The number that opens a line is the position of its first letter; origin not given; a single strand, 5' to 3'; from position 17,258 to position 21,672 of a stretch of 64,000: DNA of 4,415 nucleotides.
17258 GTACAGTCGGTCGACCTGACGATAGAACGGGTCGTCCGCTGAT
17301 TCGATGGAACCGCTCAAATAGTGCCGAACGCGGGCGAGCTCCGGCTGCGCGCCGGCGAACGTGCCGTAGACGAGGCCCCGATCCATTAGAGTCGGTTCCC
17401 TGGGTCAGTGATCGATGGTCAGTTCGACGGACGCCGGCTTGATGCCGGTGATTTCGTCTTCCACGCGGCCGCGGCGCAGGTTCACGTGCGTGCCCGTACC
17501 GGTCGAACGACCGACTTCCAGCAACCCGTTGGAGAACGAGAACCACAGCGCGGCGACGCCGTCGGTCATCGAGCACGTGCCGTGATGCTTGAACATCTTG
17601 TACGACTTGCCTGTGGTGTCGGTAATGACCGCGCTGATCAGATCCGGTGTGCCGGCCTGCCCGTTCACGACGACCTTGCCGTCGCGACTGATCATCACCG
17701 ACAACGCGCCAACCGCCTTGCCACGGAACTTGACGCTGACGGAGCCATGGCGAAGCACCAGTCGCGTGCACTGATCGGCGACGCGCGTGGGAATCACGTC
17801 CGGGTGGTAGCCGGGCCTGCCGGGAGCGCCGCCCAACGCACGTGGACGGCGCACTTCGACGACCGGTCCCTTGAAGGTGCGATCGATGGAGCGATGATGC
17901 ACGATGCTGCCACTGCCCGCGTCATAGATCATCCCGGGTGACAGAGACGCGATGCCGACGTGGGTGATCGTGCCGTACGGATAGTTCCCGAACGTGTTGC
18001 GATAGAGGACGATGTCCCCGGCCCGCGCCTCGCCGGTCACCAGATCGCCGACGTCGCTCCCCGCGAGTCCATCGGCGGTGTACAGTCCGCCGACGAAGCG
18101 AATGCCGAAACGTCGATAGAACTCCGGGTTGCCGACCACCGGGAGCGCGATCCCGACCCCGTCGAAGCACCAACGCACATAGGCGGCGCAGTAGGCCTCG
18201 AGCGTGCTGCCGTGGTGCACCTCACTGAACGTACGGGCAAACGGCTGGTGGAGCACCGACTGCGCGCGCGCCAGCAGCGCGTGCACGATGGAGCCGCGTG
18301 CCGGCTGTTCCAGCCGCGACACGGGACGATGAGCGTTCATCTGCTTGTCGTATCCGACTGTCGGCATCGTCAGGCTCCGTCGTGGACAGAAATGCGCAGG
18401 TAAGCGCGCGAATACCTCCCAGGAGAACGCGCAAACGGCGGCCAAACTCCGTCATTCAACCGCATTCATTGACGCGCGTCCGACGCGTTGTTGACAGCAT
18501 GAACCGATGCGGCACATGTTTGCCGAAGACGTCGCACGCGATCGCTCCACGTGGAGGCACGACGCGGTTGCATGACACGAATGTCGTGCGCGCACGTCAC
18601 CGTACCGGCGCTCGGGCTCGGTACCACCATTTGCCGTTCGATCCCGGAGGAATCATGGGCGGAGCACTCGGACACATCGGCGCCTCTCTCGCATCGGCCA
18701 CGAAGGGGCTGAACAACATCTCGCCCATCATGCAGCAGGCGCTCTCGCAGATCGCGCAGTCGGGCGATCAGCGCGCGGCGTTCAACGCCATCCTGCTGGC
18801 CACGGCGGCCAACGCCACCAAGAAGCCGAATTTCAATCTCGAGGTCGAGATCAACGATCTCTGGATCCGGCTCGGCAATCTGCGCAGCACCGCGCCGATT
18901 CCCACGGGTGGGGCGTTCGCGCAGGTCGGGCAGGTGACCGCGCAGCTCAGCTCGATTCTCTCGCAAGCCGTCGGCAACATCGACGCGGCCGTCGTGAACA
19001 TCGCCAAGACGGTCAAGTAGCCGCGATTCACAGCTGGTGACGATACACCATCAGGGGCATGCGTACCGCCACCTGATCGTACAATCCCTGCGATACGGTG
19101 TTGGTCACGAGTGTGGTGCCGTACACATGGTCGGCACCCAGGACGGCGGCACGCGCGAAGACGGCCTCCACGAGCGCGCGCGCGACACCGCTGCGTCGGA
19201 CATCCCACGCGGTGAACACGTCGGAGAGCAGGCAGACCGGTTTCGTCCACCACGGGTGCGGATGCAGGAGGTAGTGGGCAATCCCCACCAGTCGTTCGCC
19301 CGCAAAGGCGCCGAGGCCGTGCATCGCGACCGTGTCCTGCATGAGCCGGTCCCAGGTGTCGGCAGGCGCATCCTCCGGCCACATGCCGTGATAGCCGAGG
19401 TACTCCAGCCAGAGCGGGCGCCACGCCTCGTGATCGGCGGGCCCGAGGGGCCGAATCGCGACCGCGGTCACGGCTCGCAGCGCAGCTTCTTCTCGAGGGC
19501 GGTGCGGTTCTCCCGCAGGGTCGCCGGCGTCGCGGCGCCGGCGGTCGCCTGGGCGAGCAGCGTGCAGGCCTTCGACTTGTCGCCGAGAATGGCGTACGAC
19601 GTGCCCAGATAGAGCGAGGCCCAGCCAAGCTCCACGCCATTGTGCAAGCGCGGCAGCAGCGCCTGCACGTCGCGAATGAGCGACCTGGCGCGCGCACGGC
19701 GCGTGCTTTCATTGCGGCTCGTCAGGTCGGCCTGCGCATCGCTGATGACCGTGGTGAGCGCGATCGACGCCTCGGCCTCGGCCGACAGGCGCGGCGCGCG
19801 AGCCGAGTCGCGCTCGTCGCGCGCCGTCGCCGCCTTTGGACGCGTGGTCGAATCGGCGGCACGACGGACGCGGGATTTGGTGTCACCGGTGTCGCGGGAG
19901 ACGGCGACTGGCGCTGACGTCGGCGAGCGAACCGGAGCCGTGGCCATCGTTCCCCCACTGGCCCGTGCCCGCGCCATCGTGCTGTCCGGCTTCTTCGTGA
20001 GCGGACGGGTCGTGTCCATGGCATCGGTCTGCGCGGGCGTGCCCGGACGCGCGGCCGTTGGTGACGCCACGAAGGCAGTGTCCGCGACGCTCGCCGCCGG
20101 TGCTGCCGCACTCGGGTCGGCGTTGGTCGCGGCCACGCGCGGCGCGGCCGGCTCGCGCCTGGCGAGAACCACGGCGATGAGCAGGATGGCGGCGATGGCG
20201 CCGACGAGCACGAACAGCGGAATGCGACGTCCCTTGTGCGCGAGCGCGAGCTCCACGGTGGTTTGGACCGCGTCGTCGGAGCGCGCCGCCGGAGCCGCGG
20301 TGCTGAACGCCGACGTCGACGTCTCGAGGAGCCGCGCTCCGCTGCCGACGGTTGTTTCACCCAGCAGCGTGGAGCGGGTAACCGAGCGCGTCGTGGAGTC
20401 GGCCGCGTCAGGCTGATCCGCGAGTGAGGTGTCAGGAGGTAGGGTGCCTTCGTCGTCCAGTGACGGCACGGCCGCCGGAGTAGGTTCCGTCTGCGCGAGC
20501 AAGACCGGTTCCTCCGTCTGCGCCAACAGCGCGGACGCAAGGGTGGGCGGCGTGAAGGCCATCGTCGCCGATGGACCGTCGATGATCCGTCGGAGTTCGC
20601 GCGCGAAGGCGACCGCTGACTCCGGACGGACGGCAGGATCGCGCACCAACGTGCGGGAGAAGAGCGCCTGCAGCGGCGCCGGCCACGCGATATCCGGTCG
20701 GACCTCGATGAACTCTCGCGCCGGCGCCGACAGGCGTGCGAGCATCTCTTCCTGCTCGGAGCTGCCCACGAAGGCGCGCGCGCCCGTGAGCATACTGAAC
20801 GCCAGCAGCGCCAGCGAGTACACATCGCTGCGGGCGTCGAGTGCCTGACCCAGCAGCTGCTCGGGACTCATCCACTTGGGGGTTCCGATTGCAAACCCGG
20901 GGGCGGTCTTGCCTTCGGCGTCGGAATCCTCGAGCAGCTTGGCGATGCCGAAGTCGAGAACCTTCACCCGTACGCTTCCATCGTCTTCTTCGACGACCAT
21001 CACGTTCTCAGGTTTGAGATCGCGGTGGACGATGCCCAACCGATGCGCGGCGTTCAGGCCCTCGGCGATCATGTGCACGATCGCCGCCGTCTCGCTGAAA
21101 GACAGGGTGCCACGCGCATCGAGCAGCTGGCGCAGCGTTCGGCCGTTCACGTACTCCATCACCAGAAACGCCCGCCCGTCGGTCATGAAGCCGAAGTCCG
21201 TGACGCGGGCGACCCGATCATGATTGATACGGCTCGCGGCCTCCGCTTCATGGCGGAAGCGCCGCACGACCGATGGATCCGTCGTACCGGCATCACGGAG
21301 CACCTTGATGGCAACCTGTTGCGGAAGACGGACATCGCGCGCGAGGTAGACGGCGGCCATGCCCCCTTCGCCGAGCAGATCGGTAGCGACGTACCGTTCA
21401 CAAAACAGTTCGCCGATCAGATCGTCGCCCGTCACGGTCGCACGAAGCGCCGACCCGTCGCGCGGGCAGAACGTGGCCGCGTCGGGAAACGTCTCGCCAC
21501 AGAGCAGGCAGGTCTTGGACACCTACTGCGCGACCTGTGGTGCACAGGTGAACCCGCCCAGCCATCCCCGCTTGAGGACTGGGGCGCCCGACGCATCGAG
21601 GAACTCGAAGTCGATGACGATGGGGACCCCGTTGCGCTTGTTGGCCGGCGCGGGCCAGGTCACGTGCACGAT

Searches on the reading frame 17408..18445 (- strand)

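Call 14: search_protein_families(library=pfam, proteins=[window:17408-18445:-], max_evalue=0.001)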
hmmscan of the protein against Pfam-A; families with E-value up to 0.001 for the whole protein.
window:17408-18445:- (346 aa): 0 families

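Call 29: search_protein_families(library=ncbifam, proteins=[window:17408-18445:-], max_evalue=0.01)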
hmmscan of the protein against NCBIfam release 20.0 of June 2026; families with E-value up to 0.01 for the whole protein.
window:17408-18445:- (346 aa): 0 families

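Call 48: search_protein_families(library=pfam, proteins=[window:17408-18445:-], max_evalue=0.01)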
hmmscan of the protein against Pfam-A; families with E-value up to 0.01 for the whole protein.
window:17408-18445:- (346 aa): 2 families
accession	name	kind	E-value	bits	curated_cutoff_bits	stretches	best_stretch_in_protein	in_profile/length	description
PF05257.22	CHAP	-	0.0015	19.5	26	1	85-165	10-65/81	CHAP domain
PF00877.26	NLPC_P60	-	0.0068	16.8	23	0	86-188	16-92/105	NlpC/P60 family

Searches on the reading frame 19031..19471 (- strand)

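Call 75: search_protein_families(library=pfam, proteins=[window:19031-19471:-], max_evalue=0.01)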
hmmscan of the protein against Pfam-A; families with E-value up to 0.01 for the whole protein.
window:19031-19471:- (147 aa): 5 families
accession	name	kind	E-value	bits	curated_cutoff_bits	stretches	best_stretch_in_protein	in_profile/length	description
PF00583.31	Acetyltransf_1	-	1.3e-09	38.8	20.7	1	29-132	14-112/116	Acetyltransferase (GNAT) family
PF13508.13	Acetyltransf_7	-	0.00024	21.8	27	1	57-131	10-77/84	Acetyltransferase (GNAT) domain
PF08445.16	FR47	-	0.0041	17.5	22.1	1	76-134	18-75/86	FR47-like protein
PF13673.13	Acetyltransf_10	-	0.0056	17.1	23.6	1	38-108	20-80/128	Acetyltransferase (GNAT) domain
PF13527.13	Acetyltransf_9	-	0.0081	16.6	25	0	6-110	2-103/127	Acetyltransferase (GNAT) domain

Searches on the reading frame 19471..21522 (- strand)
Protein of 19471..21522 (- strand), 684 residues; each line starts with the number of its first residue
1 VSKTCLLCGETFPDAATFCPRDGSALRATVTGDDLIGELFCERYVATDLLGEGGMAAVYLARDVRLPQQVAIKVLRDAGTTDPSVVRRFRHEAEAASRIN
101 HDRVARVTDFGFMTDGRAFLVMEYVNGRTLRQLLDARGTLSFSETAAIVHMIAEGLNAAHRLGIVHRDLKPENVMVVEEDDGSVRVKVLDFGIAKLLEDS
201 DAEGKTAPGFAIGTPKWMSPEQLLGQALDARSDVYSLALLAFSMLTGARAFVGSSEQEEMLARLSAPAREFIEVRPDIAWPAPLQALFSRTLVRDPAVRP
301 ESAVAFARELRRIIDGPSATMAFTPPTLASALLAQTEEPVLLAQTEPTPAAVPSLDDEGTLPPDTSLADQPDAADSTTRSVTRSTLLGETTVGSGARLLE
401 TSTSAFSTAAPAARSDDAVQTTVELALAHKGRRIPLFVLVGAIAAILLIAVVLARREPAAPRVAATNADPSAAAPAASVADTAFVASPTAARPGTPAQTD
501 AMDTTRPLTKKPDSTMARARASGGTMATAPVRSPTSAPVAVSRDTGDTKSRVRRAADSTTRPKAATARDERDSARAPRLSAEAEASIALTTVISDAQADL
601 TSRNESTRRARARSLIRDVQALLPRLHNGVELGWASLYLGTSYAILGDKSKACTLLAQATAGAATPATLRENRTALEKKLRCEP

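Call 5: search_protein_families(library=pfam, proteins=[window:19471-21522:-], max_evalue=1)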
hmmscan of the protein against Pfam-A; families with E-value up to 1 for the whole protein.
window:19471-21522:- (684 aa): 8 families
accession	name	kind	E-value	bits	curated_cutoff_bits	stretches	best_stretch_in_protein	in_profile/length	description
PF00069.31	Pkinase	-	1.1e-43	150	31.7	1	46-301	3-253/263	Protein kinase domain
PF07714.23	PK_Tyr_Ser-Thr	-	3.6e-29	102.3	23.1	1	48-301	5-250/258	Protein tyrosine and serine/threonine kinase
PF06293.20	Kdo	-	3.7e-06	27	21.3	1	117-192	91-167/207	Lipopolysaccharide kinase (Kdo/WaaP) family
PF03109.22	ABC1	-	3.9e-05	23.3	22.9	1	116-199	141-219/244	ABC1 atypical kinase-like domain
PF17667.7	Pkinase_fungal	-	6.1e-05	22.4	24.1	1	159-236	299-378/387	Fungal protein kinase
PF01636.29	APH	-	0.002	18.4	23.2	1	153-194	159-197/239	Phosphotransferase enzyme family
PF01163.29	RIO1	-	0.014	15.5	22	1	118-179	81-141/187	RIO domain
PF18784.6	CRM1_repeat_2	-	0.056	13.6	30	1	163-184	15-36/68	CRM1 / Exportin repeat 2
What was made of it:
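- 19468..21522 (-): Hanks-type Ser/Thr kinase directly downstream of tssM. Catalytic motifs intact (AIK, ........, DFGI), one TM, C-terminal extracytoplasmic region. Candidate partner of X. PF00069 E=1e-43 (call 5).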

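Call 29: search_protein_families(library=ncbifam, proteins=[window:19471-21522:-], max_evalue=0.01)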
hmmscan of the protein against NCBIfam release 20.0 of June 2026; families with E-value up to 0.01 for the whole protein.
window:19471-21522:- (684 aa): 18 families
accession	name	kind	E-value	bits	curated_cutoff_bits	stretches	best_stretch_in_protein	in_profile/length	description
NF033483.0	PknB_PASTA_kin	equivalog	7.4e-80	269.5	450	1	37-331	2-280/563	Stk1 family PASTA domain-containing Ser/Thr kinase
TIGR03903.1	TOMM_kin_cyc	equivalog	6.5e-52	176.6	705.75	1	68-312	4-246/1267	TOMM system kinase/cyclase fusion protein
NF052427.1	StpK7MSMEG_1200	equivalog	4.1e-46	157.7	900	1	44-320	9-275/601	serine/threonine protein kinase StpK7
NF047741.1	antiphage_MADS6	equivalog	1.8e-42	145.7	460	2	129-319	284-466/612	methylation-associated defense system protein kinase MAD6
NF009651.0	PRK13184.1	equivalog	5.2e-29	100.8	839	1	42-345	2-322/932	serine/threonine-protein kinase PknD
NF038150.1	lanthi_synth_IV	equivalog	1.1e-25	90.2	650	1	41-314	188-457/851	class IV lanthionine synthetase LanL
NF033442.0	BREX_PglW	equivalog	4.2e-24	84.4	990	1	37-356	507-814/1391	BREX system serine/threonine kinase PglW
NF053615.1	SerThrKinAfsKStmc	equivalog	3.9e-23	82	1300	1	50-340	21-298/809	protein serine/threonine kinase AfsK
NF038151.1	lanthi_synth_III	equivalog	8.9e-17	60.7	575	1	58-252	236-430/833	class III lanthionine synthetase LanKC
NF058632.1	SerThrKinPrkT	equivalog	3e-12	46.2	280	1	31-192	10-163/322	serine/threonine protein kinase PrkT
NF043056.1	T4SS_LegK1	equivalog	1.6e-10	40.2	550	1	116-238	152-277/516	Dot/Icm T4SS effector kinase LegK1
NF011463.0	PRK14879.1-4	equivalog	1.9e-10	40.6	188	1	86-198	62-164/237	Kae1-associated kinase Bud32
TIGR03724.2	arch_bud32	equivalog_domain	5e-10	39.2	125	1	87-203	38-140/193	KEOPS complex kinase/ATPase Bud32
NF007174.0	PRK09605.1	equivalog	1.7e-07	30.2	447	1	87-199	381-478/535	bifunctional N(6)-L-threonylcarbamoyladenine synthase/serine/threonine protein kinase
NF011464.0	PRK14879.1-7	equivalog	2.9e-06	27.2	246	1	119-204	82-159/221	Kae1-associated kinase Bud32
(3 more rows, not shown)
